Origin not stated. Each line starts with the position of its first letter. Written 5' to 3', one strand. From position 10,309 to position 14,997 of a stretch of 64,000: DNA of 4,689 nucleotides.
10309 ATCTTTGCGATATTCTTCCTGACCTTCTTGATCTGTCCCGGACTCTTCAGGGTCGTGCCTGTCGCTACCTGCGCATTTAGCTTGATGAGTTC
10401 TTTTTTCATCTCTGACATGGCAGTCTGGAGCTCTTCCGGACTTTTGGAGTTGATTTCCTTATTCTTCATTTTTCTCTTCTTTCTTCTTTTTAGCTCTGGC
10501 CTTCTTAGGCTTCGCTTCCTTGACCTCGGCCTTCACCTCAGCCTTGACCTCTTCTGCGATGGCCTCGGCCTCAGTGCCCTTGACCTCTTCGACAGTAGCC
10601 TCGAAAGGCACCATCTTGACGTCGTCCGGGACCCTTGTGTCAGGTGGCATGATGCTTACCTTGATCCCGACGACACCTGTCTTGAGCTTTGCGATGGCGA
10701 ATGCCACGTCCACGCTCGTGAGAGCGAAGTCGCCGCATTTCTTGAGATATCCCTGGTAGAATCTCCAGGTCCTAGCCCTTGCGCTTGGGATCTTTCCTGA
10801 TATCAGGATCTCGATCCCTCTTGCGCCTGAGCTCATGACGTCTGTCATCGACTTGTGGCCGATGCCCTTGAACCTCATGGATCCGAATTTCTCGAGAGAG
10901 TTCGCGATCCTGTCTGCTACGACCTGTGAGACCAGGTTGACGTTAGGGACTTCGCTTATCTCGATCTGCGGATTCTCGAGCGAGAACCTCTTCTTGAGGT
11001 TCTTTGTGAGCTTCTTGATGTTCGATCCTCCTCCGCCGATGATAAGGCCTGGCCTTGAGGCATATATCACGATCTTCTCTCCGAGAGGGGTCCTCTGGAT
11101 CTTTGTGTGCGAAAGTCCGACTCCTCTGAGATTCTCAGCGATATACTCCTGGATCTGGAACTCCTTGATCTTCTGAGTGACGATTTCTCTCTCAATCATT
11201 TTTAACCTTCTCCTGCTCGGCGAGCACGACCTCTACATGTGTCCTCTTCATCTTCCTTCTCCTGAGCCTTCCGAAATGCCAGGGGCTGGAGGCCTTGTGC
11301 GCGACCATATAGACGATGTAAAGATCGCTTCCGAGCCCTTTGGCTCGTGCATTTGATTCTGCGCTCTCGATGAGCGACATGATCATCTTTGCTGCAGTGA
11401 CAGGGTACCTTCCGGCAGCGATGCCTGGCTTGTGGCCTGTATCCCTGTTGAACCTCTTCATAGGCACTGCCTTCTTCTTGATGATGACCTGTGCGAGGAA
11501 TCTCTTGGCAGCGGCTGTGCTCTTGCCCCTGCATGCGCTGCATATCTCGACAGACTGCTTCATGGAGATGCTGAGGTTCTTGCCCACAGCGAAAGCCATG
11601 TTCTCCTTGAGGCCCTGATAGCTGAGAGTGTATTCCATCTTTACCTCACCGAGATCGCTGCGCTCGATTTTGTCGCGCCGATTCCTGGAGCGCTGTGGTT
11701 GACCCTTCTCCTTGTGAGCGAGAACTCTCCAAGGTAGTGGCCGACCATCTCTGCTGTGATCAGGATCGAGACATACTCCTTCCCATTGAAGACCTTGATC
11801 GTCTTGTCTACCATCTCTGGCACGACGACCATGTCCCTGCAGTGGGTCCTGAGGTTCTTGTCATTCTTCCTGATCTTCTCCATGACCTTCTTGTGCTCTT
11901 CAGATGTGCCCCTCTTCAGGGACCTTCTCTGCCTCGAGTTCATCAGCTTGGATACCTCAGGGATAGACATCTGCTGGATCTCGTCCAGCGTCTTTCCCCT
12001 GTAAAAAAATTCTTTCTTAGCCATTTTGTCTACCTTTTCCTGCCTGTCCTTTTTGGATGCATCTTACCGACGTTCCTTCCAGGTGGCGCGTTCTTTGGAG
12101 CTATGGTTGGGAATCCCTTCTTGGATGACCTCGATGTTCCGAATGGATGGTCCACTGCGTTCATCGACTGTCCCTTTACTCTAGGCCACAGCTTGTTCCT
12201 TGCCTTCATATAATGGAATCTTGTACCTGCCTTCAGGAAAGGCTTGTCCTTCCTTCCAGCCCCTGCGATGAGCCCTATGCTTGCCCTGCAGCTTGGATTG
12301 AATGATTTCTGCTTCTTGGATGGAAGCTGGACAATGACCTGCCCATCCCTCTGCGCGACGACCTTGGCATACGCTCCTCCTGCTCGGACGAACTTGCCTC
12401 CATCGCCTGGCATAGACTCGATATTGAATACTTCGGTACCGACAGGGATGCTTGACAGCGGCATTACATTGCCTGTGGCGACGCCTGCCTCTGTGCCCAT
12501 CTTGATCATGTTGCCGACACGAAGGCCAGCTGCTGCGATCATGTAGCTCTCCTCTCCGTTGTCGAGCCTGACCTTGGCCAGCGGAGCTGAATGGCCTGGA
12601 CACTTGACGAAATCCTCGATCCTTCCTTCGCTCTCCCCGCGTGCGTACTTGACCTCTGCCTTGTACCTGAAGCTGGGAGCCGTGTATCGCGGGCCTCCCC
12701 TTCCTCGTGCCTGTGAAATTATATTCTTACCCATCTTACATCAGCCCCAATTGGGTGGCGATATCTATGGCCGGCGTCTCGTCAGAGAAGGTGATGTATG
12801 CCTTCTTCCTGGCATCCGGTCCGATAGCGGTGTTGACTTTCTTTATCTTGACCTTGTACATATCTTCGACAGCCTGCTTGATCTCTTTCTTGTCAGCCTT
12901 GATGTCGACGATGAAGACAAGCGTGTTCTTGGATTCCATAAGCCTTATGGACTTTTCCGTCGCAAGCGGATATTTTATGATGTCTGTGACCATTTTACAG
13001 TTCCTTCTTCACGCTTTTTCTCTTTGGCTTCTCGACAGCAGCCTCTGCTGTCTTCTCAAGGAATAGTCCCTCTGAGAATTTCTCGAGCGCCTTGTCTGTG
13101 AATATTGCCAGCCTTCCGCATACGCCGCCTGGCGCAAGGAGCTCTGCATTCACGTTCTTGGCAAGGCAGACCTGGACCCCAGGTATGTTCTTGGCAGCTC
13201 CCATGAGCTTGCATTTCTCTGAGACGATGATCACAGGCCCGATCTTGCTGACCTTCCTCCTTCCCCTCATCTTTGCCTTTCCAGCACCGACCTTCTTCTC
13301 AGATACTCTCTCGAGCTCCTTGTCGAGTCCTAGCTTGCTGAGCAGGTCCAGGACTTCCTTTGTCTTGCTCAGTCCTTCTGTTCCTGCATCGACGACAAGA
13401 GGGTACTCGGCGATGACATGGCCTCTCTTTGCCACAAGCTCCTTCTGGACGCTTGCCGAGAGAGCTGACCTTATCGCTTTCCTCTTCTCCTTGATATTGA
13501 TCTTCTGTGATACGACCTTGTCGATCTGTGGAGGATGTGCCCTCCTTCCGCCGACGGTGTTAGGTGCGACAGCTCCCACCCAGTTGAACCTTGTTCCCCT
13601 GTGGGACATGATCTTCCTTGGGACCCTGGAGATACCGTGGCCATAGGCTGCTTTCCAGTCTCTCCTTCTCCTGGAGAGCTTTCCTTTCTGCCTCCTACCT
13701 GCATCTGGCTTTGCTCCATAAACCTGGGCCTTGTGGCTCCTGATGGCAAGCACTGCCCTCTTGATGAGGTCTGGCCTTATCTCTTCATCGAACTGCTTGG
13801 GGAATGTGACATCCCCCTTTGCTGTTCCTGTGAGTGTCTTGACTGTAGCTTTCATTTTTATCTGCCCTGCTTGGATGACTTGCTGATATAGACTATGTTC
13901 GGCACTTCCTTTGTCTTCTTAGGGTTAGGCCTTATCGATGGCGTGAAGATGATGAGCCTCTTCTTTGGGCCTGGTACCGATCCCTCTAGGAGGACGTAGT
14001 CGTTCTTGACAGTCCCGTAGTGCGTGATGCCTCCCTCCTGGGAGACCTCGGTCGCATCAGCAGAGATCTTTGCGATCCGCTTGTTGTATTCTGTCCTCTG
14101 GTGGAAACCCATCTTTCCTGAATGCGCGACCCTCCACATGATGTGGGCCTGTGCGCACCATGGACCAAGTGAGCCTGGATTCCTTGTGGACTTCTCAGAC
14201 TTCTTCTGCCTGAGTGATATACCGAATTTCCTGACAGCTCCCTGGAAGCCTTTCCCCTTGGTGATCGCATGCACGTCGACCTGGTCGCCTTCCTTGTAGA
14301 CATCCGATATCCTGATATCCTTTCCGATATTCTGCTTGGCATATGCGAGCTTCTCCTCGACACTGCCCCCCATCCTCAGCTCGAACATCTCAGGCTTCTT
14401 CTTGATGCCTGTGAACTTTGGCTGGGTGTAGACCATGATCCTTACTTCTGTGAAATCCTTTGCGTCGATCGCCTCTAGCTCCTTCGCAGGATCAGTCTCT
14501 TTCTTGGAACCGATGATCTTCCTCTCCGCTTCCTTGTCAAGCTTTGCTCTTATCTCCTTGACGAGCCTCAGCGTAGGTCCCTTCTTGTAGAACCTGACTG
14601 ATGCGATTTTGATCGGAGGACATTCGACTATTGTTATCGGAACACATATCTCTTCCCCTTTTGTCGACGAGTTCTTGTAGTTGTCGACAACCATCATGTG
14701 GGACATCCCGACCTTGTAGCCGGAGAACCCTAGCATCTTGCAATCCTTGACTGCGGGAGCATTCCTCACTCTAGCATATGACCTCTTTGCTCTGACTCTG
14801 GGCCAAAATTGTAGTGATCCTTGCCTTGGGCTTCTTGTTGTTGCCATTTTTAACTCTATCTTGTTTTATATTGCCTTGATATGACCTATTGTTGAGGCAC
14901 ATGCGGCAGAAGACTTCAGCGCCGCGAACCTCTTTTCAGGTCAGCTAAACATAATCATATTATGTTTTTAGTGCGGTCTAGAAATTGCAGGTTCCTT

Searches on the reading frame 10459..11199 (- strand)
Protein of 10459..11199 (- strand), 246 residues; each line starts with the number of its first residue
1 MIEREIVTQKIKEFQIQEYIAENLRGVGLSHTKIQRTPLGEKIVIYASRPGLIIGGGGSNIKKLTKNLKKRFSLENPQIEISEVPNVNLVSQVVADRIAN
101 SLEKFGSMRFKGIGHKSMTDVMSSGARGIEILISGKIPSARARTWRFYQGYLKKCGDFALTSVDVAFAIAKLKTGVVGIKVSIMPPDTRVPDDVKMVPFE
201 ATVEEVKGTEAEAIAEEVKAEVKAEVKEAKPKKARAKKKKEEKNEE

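Call 81: search_protein_families(library=pfam, proteins=[window:10459-11199:-], max_evalue=0.00001)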
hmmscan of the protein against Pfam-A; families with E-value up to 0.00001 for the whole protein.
window:10459-11199:- (246 aa): 2 families
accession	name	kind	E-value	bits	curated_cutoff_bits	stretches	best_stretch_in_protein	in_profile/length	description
PF07650.23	KH_2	-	5.8e-17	61.7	22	1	16-82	2-69/78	KH domain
PF00189.25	Ribosomal_S3_C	-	4.6e-16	59.6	34.1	1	98-183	1-83/83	Ribosomal protein S3, C-terminal domain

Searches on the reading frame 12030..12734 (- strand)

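Call 81: search_protein_families(library=pfam, proteins=[window:12030-12734:-], max_evalue=0.00001)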
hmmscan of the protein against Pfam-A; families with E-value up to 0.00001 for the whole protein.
window:12030-12734:- (234 aa): 1 family
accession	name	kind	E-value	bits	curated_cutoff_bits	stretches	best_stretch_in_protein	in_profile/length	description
PF03947.24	Ribosomal_L2_C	-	7e-39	133.2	33.7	1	87-205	2-115/126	Ribosomal Proteins L2, C-terminal domain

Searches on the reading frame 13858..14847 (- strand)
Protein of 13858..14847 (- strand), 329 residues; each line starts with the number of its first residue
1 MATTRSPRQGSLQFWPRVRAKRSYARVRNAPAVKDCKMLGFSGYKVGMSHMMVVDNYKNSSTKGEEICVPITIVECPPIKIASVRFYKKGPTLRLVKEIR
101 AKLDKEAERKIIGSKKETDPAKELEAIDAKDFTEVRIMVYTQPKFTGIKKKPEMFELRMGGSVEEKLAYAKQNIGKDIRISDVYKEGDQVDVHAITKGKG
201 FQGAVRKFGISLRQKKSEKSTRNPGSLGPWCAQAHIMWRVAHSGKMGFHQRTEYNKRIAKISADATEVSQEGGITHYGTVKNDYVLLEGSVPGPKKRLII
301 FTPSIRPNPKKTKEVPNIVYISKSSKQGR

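Call 81: search_protein_families(library=pfam, proteins=[window:13858-14847:-], max_evalue=0.00001)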
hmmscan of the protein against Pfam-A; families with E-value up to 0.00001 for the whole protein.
window:13858-14847:- (329 aa): 1 family
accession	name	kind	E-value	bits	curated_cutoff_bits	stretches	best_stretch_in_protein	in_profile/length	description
PF00297.29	Ribosomal_L3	-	3e-66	224.4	22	1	5-328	7-369/369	Ribosomal protein L3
